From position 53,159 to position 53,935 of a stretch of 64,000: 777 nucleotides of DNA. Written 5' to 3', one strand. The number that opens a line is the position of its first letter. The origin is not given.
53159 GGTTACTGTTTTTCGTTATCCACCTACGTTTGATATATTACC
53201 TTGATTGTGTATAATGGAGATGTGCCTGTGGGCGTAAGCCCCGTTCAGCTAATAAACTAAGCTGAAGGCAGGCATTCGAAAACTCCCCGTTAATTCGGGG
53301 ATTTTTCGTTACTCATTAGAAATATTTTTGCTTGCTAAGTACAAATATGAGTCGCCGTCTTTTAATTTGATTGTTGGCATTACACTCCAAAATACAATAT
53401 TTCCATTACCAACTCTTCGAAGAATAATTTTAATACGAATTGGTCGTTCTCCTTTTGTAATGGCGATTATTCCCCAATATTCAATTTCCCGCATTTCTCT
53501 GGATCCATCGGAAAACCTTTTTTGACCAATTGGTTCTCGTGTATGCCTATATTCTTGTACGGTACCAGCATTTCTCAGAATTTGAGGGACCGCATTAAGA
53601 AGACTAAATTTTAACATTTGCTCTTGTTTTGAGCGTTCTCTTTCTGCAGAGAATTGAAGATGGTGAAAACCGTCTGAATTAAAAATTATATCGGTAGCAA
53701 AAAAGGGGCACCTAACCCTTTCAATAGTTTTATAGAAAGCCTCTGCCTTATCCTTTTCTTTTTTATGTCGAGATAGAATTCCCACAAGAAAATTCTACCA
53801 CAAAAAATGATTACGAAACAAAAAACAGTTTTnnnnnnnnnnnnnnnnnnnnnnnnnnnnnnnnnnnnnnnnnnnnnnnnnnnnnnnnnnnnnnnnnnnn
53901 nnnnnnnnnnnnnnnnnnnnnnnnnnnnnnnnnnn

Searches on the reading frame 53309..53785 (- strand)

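Call 103: search_protein_families(library=pfam, proteins=[window:53309-53785:-], max_evalue=0.01)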
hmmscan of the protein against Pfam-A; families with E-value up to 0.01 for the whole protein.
window:53309-53785:- (158 aa): 1 family
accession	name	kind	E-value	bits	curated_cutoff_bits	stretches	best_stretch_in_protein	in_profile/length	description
PF18798.6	LPD3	-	0.0043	17.7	27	1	8-81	4-75/114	Large polyvalent protein-associated domain 3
